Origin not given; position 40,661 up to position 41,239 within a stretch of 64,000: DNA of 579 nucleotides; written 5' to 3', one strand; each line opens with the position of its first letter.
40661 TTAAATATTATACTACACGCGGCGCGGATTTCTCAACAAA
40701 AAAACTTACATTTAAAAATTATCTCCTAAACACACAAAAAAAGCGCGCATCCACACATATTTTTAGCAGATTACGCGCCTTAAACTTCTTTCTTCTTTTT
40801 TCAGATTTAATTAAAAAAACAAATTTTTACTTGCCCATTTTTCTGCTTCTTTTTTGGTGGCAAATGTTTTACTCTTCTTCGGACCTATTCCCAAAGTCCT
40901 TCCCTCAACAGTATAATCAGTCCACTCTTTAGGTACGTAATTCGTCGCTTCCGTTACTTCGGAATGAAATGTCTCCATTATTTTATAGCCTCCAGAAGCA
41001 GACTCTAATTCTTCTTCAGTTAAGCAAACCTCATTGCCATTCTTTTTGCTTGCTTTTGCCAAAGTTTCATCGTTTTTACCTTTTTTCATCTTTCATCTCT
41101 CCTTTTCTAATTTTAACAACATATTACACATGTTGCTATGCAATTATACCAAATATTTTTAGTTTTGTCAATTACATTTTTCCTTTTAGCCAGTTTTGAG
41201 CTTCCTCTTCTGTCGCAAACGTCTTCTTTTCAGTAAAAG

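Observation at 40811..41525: Tandem paralogous small proteins with double-glycine-type leaders and duplicated consensus promoters, wedged into the mreBCD-dut core region with no exporter, immunity or modification gene nearby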

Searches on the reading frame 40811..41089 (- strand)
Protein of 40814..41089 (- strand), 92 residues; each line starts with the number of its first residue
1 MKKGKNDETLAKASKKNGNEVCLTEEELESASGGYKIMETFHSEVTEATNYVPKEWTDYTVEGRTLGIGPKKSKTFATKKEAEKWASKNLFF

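Call 3: search_protein_families(library=pfam, proteins=[window:40814-41089:-], max_evalue=10)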
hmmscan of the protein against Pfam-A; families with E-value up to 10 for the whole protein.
seq(92 aa): 2 families
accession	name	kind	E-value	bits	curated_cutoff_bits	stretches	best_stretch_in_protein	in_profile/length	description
PF07151.18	DUF1391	-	0.0037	17.3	27.3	1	72-89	30-47/48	Protein of unknown function (DUF1391)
PF14657.12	Arm-DNA-bind_4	-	0.04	14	22.3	1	75-87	24-36/47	Arm DNA-binding domain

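Call 4: search_protein_families(library=ncbifam, proteins=[window:40814-41089:-], max_evalue=10)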
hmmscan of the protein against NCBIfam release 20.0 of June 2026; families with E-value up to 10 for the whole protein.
seq(92 aa): 0 families
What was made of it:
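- On Double-glycine leader peptides (substrates of C39-peptidase ABC exporters, PCAT/AMS): NCBIfam gives no hit at E up to 10 (call 4).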

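Call 5: find_homologous_proteins(query=window:40814-41089:-, max_evalue=0.01)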
Query seq(92 aa) (92 aa): 4 proteins with E <= 0.01 among 5 candidates.
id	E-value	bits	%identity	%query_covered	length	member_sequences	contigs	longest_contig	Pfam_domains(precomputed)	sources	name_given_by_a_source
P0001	2.3e-53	195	100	100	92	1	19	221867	-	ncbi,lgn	-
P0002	3.6e-46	172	87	100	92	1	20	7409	-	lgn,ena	-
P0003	4.0e-37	144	80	100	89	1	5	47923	-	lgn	-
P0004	6.9e-18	82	58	99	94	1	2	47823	-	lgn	-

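Call 14: search_protein_representatives(alignment_id=A1)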
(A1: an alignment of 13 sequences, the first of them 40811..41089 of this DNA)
Query: 13 sequences, 92 profile positions. Proteins with E-value up to 0.001 (for the whole library): 12; up to 1e-10: 2; up to 1e-30: 2. The best 12 are listed.
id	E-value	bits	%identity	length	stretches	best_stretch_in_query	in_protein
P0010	4.9e-39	148.5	-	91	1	1-92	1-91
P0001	6.6e-35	135.3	-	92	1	1-92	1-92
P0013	1.1e-09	54.4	-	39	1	1-31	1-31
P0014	4.9e-09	52.4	-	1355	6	16-47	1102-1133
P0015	6.0e-07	45.7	-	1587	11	8-62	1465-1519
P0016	1.6e-06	44.3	-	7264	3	21-54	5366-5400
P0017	2.0e-06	44.0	-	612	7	31-65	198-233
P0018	1.4e-05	41.3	-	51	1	54-91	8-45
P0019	3.9e-05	39.9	-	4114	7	6-83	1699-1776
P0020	3.5e-04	36.8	-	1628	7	49-90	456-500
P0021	4.7e-04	36.4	-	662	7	61-89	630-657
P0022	7.3e-04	35.8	-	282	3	69-87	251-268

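Call 16: find_encoding_contigs(protein=P0001, flank=10000, max_places=6)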
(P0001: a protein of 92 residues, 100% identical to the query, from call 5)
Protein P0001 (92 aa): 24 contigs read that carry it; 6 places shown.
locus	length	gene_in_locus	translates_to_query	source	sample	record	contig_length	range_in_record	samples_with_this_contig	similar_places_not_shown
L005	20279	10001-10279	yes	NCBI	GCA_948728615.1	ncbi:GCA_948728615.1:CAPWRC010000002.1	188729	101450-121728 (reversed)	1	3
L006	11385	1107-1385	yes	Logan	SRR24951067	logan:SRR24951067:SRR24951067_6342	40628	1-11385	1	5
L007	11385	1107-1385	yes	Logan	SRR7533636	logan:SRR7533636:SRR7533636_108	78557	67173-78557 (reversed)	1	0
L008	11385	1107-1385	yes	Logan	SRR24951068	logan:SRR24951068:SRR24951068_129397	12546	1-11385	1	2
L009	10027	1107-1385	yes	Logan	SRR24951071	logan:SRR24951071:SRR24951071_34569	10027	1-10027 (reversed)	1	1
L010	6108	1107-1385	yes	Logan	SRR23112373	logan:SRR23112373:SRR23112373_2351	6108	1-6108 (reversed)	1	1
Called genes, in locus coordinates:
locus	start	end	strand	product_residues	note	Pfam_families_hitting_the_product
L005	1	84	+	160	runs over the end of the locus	PF00137:ATP-synt_C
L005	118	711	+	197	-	PF01991:vATP-synt_E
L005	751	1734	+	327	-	PF01992:vATP-synt_AC39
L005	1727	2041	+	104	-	PF01990:ATP-synt_F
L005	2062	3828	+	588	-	PF02874:ATP-synt_ab_N, PF16886:ATP-synt_ab_Xtn, PF00006:ATP-synt_ab, PF22919:ATP-synt_VA_C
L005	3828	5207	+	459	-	PF02874:ATP-synt_ab_N (weak), PF00006:ATP-synt_ab, PF22919:ATP-synt_VA_C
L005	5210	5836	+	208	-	PF01813:ATP-synt_D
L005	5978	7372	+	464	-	PF01336:tRNA_anti-codon, PF00152:tRNA-synt_2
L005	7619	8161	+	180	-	PF00466:Ribosomal_L10, PF27436:RL10_C (faint)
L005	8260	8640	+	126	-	PF16320:Ribosomal_L12_N, PF00542:Ribosomal_L12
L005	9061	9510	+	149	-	PF22769:DCD, PF00692:dUTPase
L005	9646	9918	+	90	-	-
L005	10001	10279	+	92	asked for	-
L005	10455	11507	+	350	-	PF00022:Actin (weak), PF06723:MreB_Mbl, PF11104:PilM_2 (faint), PF00012:HSP70, PF14450:FtsA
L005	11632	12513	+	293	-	PF04085:MreC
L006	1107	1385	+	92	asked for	-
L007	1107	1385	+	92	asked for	-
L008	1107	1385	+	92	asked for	-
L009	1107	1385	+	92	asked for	-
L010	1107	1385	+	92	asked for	-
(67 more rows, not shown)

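Call 22: find_related_loci(query=A1, collection=genome_contigs, flank=10000)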
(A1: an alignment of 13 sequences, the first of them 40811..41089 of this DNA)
Query A1 (92 aa) in genome_contigs; peptide patterns used: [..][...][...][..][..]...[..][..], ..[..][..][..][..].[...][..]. (x = any residue, [..] = any of these).
368 stretches matched a pattern; 2 encode a relative of the query (tblastn E <= 1e-3); 2 distinct loci.
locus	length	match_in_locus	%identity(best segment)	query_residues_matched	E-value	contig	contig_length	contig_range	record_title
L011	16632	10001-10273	33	1-91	3e-9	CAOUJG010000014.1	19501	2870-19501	MAG TPA_asm: uncultured Eubacteriales bacterium isolate MGBC113401 genome assembly, contig: MGBC113401.14, whole genome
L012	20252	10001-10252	29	1-85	4e-7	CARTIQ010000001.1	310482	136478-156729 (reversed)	MAG TPA_asm: uncultured Eubacteriales bacterium isolate MGBC162847 genome assembly, contig: MGBC162847.1, whole genome s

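Call 26: predict_structure(alignment_id=A1)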
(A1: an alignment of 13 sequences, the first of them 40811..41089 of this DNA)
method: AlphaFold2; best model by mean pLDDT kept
length: 92 residues; sequences in the alignment: 13
mean_pLDDT: 59.6   pTM: 0.39
mean pLDDT of the five models: 59.6, 57.2, 51.6, 51.4, 47.8
residues with pLDDT >= 90: 0; 70-90: 40; 50-70: 19; < 50: 33
segments of 3 or more residues with pLDDT < 50: 1-33
pLDDT, mean of each block of 10 residues (from residue 1): 36 34 39 59 79 77 73 65 74 63
secondary structure, 60 per line:
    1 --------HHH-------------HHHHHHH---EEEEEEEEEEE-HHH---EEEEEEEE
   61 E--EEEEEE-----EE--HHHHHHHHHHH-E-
elements in order: H25-31 E35-45 E53-61 E64-69 H79-89
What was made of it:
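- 40814..40987 (-): Paralog B core, 58 aa, strand-strand-strand-helix. The full-length model has core pLDDT about 65-79, with E35-45, E53-61, E64-69, H79-89 (call 26).
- On Double-glycine leader peptides (substrates of C39-peptidase ABC exporters, PCAT/AMS): Residues 1-33 have pLDDT below 50, with a short helix at 25-31 just before GG, and the first strand of the core starts at residue 35 (call 26).
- On Double-stranded-RNA-binding domain (dsRBD): The would-be first helix has pLDDT below 50 (call 26).
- The tail is modelled as disordered and not packed on the domain (call 26).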

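Call 27: find_encoding_contigs(protein=P0004, flank=10000, max_places=3)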
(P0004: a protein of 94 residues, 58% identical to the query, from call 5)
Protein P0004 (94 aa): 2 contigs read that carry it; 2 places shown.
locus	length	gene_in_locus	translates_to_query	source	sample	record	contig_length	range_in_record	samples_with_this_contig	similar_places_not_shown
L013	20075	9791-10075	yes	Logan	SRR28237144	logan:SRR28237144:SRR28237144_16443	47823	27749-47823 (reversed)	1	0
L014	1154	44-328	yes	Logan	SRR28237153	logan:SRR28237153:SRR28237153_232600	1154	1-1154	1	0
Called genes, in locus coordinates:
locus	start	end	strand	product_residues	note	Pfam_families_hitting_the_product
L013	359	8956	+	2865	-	PF13306:LRR_5, PF13855:LRR_8 (faint), PF13306:LRR_5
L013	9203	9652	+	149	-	PF22769:DCD, PF00692:dUTPase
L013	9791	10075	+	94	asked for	-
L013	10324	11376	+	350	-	PF00022:Actin (weak), PF06723:MreB_Mbl, PF11104:PilM_2 (faint), PF00012:HSP70, PF14450:FtsA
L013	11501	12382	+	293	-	PF04085:MreC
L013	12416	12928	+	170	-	PF04093:MreD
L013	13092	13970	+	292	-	PF01522:Polysacc_deac_1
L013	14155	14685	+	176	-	PF01464:SLT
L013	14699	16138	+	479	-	PF02127:Peptidase_M18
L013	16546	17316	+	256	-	PF00882:Zn_dep_PLPC (weak)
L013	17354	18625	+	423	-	-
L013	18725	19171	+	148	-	PF13240:Zn_Ribbon_1 (weak)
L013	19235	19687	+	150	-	-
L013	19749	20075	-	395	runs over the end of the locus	-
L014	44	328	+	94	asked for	-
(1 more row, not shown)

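Call 29: fold_search(model_id=the predicted structure, library=pdb)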
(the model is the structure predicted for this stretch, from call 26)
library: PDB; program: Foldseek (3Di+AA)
matches with E <= 10: 201; with E <= 0.001: 0
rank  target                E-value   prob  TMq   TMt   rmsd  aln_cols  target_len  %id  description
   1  3adj                  4.8e-01  0.51  0.32  0.39  10.2        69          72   17  Structure of Arabidopsis HYL1 and its molecular implications for miRNA processing (released 2010-05-26)
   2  2na2_MODEL_1_A        7.9e-01  0.21  0.25  0.27  10.1        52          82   15  DROSHA QUAD MUTANT DOUBLE-STRANDED RNA BINDING COMPETENT (released 2016-12-21)
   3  3j7y_c                8.4e-01  0.30  0.31  0.12  12.5        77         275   14  Structure of the large ribosomal subunit from human mitochondria (released 2014-10-15)
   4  2l2m_MODEL_1_A        9.5e-01  0.30  0.31  0.39  10.2        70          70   18  Solution structure of the second dsRBD of HYL1 (released 2010-09-29)
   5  6sw9_F                1.2e+00  0.11  0.23  0.12  10.5        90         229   10  IC2A model of cryo-EM structure of a full archaeal ribosomal translation initiation complex devoid of aIF1 in P. abyss (released 2020-02-19)
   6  9k9p_A                1.3e+00  0.09  0.23  0.24  13.4        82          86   17  crystal structure of Arabidopsis DCL4 dsRBD2 in complex with DRB4 CTD (released 2026-02-18)
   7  1o0w_A                1.4e+00  0.12  0.24  0.11  13.0        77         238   21  Crystal structure of Ribonuclease III (TM1102) from Thermotoga maritima at 2.0 A resolution (released 2002-11-13)
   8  1x49_MODEL_1_A        1.6e+00  0.11  0.26  0.25  13.1        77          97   10  Solution structure of the first DSRM domain in Interferon-induced, double-stranded RNA-activated protein kinas (released 2005-11-14)
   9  2b7t_MODEL_1_A        1.7e+00  0.18  0.25  0.30  10.0        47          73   19  Structure of ADAR2 dsRBM1 (released 2006-03-14)
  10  5tcu_S3               2.0e+00  0.16  0.26  0.19   6.6        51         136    6  Methicillin sensitive Staphylococcus aureus 70S ribosome (released 2017-05-24)
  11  6a97_A                2.1e+00  0.16  0.30  0.12   7.3        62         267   11  Crystal structure of MHC-like MILL2 (released 2018-12-05)
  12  8ip8_ga               2.1e+00  0.13  0.26  0.19  10.0        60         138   12  Wheat 80S ribosome stalled on AUG-Stop boron dependently (released 2024-02-21)
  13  9asm_A                2.1e+00  0.12  0.25  0.04  10.2        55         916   13  Human Drosha and DGCR8 in complex with Pri-let-7f1 (released 2024-09-04)
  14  6v5b_A                2.1e+00  0.11  0.25  0.04  10.3        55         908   13  Human Drosha and DGCR8 in complex with Primary MicroRNA (MP/RNA complex) - Active state (released 2020-04-08)
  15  6lxd_A                2.1e+00  0.11  0.24  0.04  10.2        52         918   13  Pri-miRNA bound DROSHA-DGCR8 complex (released 2020-04-15)
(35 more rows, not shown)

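Call 30: search_solved_structures(query=A1, max_evalue=10, show_alignments=3)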
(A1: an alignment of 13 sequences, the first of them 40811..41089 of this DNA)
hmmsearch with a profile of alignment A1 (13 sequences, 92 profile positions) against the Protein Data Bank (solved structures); distinct sequences matched with E-value up to 10: 2.
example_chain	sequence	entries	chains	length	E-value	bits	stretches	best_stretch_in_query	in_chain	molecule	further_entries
1c9y_A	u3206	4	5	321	0.054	16.9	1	12-66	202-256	ORNITHINE CARBAMOYLTRANSFERASE | ORNITHINE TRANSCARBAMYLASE | PROTEIN (ORNITHINE TRANSCARBAMOYLASE)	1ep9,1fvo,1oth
1fb5_A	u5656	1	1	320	0.11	15.9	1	12-57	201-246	ORNITHINE TRANSCARBAMOYLASE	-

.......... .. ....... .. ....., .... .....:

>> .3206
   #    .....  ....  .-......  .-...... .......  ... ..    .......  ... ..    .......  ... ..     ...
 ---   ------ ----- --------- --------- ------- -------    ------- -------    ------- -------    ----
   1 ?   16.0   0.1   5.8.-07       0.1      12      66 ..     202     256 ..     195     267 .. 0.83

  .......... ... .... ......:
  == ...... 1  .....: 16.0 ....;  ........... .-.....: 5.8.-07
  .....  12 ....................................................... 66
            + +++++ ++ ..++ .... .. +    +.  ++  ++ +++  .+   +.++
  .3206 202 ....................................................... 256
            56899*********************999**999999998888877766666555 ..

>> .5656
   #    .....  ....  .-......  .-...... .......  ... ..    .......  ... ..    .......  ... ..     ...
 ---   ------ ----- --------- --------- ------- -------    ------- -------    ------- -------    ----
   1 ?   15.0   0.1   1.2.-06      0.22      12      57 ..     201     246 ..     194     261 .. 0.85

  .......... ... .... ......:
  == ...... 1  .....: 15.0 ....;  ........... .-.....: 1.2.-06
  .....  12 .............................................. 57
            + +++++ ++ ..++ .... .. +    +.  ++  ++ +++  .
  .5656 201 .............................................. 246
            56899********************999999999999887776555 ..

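Call 33: find_encoding_contigs(protein=P0003, flank=10000, max_places=2)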
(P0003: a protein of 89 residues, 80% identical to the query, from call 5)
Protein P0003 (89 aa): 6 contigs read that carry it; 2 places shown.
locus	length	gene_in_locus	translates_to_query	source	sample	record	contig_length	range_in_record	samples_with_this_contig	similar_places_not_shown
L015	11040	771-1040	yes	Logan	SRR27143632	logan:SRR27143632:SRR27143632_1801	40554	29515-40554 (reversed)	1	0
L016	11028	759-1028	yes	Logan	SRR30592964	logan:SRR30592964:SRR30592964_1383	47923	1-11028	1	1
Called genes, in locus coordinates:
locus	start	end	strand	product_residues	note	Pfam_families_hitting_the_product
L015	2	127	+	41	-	?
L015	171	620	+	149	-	PF22769:DCD, PF00692:dUTPase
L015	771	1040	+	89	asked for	-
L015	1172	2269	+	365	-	PF06723:MreB_Mbl, PF00022:Actin (faint), PF11104:PilM_2 (faint), PF00012:HSP70, PF14450:FtsA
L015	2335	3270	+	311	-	PF04085:MreC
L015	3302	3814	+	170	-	PF04093:MreD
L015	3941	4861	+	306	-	PF01522:Polysacc_deac_1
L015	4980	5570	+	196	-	PF19489:SLT_4 (faint), PF01464:SLT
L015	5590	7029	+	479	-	PF02127:Peptidase_M18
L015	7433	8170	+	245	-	PF00882:Zn_dep_PLPC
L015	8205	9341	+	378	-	-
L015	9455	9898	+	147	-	-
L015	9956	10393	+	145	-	-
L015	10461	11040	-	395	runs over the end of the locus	-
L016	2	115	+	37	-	?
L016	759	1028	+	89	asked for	-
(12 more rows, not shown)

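Call 38: search_protein_families(library=phrogs, alignment_id=A1, max_evalue=1)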
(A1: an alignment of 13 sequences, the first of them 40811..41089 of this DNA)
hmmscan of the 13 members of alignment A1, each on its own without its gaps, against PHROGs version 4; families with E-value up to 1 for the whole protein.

A. member 1, window:40811-41089:- (92 aa): 3 families
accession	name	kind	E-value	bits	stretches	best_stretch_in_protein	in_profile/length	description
phrog_751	-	unknown function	0.045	14.4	1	72-89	50-67/70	-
phrog_1441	-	unknown function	0.1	14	1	54-86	3-33/55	-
phrog_32734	-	unknown function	0.48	11.2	1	34-52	10-28/47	-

B. families by the number of members that match (of 13 scanned): 13 families
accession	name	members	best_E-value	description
phrog_751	-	9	0.0016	-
phrog_5432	-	4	0.0022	-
phrog_21417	-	1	0.019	-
phrog_20972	-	1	0.026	-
phrog_13594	-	1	0.073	-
phrog_1441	-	1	0.1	-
phrog_28614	-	1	0.1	-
phrog_99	-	1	0.12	HNH endonuclease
phrog_31227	-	1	0.13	-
phrog_32067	-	1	0.15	-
phrog_36157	-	1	0.16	-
phrog_9656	-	1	0.25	-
phrog_32734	-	1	0.48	-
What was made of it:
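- PHROGs gives no significant hit (call 38).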

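Call 39: search_protein_families(library=pfam, alignment_id=A1, max_evalue=1)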
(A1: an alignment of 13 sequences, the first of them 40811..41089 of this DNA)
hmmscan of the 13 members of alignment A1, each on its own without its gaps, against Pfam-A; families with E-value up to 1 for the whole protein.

A. member 1, window:40811-41089:- (92 aa): 2 families
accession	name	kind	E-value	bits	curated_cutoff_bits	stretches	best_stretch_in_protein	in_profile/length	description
PF07151.18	DUF1391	-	0.0037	17.3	27.3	1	72-89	30-47/48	Protein of unknown function (DUF1391)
PF14657.12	Arm-DNA-bind_4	-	0.04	14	22.3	1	75-87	24-36/47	Arm DNA-binding domain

B. families by the number of members that match (of 13 scanned): 8 families
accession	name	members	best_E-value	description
PF07151.18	DUF1391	8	0.0035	Protein of unknown function (DUF1391)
PF11964.13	SpoIIAA-like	7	0.0023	SpoIIAA-like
PF14657.12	Arm-DNA-bind_4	4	0.037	Arm DNA-binding domain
PF13570.13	Beta-prop_ACSF4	2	0.13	Beta-alanine-activating enzyme, beta-propeller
PF06788.19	UPF0257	1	0.021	Uncharacterised protein family (UPF0257)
PF10346.14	Con-6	1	0.023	Conidiation protein 6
PF18656.6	DUF5633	1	0.055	Family of unknown function (DUF5633)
PF10880.13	DUF2673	1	0.056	Protein of unknown function (DUF2673)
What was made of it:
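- On Double-glycine leader peptides (substrates of C39-peptidase ABC exporters, PCAT/AMS): Pfam gives no leader or bacteriocin family (calls 3, 39).
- On Arm/AP2-type DNA-binding domain (Pfam PF14657 and relatives): The best score is 14 bits (E 0.04) against a cutoff of 22.3, covering only 13 residues (calls 3, 39).
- On Double-stranded-RNA-binding domain (dsRBD): The dsrm family is not among the Pfam matches listed (calls 3, 39).
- Closest known: MAM. Different: There is no sequence similarity (calls 14, 39).
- Closest known: Arm/AP2-type DNA-binding domains and double-stranded-RNA-binding domains. Different: The dsrm family is not among the matches listed at E up to 1-10 (calls 3, 39).
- No curated leader or bacteriocin model hits, even at E up to 10 (calls 3, 4, 39). 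Sub-threshold Pfam hits fall on the C-terminal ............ element: Arm-DNA-bind_4 (E 0.04) and DUF1391 (calls 3, 39).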

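Call 61: list_cluster_members(proteins=[P0001, P0010, window:41175-41444:-, window:41175-41453:-])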
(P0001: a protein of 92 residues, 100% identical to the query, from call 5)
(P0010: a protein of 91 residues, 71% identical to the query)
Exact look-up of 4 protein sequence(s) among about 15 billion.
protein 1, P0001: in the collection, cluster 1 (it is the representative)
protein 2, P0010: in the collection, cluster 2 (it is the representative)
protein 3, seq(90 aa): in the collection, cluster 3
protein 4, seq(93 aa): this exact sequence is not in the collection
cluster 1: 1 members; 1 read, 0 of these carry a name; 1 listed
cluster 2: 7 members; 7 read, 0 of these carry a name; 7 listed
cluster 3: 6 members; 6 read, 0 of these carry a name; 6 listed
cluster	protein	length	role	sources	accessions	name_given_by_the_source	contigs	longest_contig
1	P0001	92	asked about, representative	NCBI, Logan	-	-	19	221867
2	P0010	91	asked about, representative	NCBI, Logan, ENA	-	-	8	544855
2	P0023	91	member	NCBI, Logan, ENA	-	-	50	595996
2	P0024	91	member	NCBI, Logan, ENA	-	-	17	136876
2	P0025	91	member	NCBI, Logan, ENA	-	-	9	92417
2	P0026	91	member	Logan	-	-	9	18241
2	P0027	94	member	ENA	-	-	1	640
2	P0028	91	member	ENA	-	-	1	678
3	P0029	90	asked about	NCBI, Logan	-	-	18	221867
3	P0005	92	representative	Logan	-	-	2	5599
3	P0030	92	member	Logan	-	-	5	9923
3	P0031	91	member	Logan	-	-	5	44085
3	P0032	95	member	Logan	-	-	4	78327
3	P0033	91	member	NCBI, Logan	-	-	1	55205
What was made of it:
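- Tried and rejected: None exists for any cluster member (call 61).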

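Call 62: find_related_loci(query=A1, collection=metagenome_contigs, flank=10000)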
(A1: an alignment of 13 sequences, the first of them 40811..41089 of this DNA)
Query A1 (92 aa) in metagenome_contigs; peptide patterns used: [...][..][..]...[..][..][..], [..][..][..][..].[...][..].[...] (x = any residue, [..] = any of these).
600 stretches matched a pattern (row limit reached: there are more); 1 encode a relative of the query (tblastn E <= 1e-3); 1 distinct loci.
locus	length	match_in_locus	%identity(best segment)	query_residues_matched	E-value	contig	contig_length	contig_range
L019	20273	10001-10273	39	1-91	1e-8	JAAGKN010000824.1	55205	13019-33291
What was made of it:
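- On Double-glycine leader peptides (substrates of C39-peptidase ABC exporters, PCAT/AMS): Whole assemblies could not be fetched, and the collection scans were used up on the family itself (calls 22, 62).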
